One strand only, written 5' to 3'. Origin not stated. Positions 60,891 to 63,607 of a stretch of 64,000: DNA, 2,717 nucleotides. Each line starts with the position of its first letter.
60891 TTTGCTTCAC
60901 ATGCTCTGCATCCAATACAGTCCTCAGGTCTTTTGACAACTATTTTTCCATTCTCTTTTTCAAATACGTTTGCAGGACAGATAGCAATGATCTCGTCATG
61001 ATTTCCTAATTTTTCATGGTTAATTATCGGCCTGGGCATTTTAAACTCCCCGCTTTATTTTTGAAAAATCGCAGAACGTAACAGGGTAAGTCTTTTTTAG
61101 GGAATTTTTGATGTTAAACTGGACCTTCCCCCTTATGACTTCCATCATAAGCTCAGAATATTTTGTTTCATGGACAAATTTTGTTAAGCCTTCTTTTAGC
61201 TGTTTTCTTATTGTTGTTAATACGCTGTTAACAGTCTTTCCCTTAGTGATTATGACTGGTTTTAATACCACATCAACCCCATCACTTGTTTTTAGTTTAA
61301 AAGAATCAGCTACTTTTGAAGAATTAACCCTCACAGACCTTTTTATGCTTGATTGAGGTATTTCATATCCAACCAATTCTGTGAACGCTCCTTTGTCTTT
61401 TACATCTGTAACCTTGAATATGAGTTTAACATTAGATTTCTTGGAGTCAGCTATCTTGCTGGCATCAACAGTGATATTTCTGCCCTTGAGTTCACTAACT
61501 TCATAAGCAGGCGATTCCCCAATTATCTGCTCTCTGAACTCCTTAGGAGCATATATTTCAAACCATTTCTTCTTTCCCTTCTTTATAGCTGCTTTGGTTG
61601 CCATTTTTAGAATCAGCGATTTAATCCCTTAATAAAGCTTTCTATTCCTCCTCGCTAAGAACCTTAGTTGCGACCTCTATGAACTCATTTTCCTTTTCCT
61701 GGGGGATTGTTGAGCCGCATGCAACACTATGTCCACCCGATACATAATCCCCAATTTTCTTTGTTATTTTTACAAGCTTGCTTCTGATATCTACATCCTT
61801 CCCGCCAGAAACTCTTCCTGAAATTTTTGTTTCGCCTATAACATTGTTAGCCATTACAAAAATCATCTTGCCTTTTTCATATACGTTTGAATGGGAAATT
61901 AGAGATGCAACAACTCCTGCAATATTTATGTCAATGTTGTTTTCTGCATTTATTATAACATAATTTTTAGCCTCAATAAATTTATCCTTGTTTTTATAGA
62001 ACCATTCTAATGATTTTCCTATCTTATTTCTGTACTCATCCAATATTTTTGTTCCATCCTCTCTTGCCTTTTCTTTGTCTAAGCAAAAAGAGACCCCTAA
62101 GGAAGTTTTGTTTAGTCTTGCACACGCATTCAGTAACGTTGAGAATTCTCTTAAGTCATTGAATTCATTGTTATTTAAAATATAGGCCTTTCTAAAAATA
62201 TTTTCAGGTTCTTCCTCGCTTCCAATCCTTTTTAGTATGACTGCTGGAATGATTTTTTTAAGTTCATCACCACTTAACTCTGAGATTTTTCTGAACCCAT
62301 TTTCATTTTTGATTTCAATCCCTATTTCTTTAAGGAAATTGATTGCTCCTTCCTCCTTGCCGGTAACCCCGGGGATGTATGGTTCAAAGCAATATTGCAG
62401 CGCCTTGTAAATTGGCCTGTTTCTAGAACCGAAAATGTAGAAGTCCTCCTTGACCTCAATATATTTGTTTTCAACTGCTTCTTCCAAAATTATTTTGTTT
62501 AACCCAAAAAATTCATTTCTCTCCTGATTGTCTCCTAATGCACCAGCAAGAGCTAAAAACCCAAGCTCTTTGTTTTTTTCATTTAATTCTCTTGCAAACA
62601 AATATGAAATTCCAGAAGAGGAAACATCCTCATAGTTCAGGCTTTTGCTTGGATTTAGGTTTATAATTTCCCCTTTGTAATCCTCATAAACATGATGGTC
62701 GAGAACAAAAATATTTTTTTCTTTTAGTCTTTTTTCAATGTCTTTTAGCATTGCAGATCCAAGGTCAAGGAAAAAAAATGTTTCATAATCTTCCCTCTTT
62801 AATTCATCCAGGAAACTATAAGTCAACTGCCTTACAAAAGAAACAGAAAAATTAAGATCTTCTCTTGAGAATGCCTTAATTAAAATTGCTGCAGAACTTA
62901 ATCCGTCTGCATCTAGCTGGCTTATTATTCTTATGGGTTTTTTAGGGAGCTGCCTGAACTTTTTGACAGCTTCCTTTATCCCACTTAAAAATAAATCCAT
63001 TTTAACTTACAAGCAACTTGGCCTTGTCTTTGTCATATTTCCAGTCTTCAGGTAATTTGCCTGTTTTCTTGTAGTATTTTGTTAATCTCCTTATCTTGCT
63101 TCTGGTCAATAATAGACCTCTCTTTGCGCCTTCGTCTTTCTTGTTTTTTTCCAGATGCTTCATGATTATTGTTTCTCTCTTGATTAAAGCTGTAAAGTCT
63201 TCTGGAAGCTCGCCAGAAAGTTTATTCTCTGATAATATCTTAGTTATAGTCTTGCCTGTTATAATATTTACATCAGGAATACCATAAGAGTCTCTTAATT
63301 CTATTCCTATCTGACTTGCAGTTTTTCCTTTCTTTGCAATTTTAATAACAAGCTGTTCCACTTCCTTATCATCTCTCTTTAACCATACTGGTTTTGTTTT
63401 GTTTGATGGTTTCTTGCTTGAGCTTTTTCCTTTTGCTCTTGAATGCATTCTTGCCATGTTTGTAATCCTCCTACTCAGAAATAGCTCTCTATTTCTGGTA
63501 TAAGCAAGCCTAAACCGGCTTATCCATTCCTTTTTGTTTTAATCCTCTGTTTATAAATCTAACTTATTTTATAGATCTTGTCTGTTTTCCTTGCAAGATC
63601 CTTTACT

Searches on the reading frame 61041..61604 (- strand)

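Call 11: search_protein_families(library=pfam, proteins=[window:61041-61604:-], max_evalue=0.001)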
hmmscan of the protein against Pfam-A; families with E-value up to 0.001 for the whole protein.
window:61041-61604:- (187 aa): 1 family
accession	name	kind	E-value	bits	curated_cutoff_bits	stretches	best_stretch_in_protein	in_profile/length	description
PF01015.23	Ribosomal_S3Ae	-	1.9e-34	119.3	29.3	1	10-184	11-186/191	Ribosomal S3Ae family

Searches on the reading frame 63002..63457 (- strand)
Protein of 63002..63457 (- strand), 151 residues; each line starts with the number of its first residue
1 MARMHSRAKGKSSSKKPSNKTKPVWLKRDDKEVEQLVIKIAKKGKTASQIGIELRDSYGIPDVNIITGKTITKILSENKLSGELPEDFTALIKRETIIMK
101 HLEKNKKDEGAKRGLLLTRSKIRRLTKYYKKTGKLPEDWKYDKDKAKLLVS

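Call 11: search_protein_families(library=pfam, proteins=[window:63002-63457:-], max_evalue=0.001)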
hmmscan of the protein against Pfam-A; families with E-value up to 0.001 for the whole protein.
window:63002-63457:- (151 aa): 2 families
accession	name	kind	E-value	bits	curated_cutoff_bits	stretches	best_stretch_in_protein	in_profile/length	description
PF08069.17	Ribosomal_S13_N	-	2.3e-25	88.9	25.4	1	1-60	1-60/60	Ribosomal S13/S15 N-terminal domain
PF00312.27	Ribosomal_S15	-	6.5e-13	49.1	31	1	80-148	14-80/81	Ribosomal protein S15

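Call 29: find_encoding_contigs(protein=window:63002-63457:-, flank=10000, max_places=2)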
Protein window:63002-63457:- (151 aa): 1 contig read that carries it; 1 place shown.
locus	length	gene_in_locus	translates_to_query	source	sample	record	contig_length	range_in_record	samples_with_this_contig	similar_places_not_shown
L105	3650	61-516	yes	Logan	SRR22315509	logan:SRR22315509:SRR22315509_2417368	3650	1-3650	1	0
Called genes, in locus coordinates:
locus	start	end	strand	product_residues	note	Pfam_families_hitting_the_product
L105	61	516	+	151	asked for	PF08069:Ribosomal_S13_N, PF00312:Ribosomal_S15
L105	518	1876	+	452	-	PF01368:DHH (weak), PF27767:Arc_Cdc45 (weak), PF21763:DHH_CID, PF02272:DHHA1 (weak)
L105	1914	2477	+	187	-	PF01015:Ribosomal_S3Ae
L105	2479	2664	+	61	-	PF12838:Fer4_7 (faint)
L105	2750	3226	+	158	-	-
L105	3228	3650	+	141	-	?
